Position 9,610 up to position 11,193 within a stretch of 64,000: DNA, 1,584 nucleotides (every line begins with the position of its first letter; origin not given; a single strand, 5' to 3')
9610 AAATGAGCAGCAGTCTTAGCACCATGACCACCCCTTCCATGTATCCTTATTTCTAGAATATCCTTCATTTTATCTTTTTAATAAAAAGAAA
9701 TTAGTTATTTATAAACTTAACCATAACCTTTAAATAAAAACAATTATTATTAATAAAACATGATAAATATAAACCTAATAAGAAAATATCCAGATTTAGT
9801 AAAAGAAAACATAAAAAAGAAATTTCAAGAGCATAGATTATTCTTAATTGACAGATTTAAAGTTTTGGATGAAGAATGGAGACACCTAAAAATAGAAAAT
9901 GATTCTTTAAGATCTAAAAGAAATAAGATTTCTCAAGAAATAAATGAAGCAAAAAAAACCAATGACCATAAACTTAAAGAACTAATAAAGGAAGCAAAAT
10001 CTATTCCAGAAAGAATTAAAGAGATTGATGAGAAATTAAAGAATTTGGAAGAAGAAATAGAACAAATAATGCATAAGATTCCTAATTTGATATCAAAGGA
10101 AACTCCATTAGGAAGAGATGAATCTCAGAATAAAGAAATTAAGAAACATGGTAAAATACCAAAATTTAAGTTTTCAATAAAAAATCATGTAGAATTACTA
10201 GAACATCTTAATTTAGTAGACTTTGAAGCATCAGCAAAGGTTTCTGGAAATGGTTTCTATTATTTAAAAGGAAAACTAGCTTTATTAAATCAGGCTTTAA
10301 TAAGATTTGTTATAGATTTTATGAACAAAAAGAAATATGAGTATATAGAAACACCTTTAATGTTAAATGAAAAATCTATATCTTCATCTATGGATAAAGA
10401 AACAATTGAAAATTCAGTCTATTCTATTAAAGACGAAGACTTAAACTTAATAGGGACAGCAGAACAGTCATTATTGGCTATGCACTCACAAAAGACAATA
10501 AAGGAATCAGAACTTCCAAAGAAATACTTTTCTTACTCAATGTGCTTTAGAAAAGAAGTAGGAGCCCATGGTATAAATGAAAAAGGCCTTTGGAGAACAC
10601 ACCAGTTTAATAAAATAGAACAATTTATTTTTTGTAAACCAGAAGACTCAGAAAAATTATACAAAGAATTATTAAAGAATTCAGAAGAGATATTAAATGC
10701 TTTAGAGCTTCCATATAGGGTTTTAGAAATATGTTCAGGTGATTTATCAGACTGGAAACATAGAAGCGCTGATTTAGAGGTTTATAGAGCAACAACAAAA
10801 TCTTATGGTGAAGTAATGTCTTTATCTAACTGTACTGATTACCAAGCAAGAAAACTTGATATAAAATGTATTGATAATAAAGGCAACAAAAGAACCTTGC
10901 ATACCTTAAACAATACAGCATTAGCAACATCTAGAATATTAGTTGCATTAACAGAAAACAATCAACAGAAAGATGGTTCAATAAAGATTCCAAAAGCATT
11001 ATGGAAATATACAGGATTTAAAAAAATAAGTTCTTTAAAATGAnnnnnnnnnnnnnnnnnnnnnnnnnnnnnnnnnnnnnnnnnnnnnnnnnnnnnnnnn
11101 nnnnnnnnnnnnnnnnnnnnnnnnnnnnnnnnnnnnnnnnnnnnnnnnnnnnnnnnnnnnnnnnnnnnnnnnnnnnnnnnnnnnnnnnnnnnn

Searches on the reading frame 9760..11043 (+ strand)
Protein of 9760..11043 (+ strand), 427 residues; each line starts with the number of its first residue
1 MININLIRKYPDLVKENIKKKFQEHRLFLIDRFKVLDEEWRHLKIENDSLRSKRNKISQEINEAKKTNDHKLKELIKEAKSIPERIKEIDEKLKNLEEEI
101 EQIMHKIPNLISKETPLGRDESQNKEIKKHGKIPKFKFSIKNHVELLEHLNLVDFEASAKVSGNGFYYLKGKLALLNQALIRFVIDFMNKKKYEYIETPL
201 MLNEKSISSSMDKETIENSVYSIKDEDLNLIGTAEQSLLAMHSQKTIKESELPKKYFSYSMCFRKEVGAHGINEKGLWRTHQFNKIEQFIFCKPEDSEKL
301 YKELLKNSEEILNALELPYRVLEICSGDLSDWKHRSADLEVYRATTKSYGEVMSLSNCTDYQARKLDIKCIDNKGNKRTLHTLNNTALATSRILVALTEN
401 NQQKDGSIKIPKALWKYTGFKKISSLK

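Call 31: search_protein_families(library=pfam, proteins=[window:9760-11043:+])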
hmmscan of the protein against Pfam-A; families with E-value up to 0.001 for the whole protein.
window:9760-11043:+ (427 aa): 3 families
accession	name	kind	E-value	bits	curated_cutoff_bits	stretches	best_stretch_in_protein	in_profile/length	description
PF00587.30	tRNA-synt_2b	-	7.1e-34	117.9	29.3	1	225-401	8-179/179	tRNA synthetase class II core domain (G, H, P, S and T)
PF02403.27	Seryl_tRNA_N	-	1e-23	84.1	28.2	1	1-110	1-107/108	Seryl-tRNA synthetase N-terminal domain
PF23984.1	DUF7307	-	0.00067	20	27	1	72-114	2-45/129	Pam3 gp33-like protein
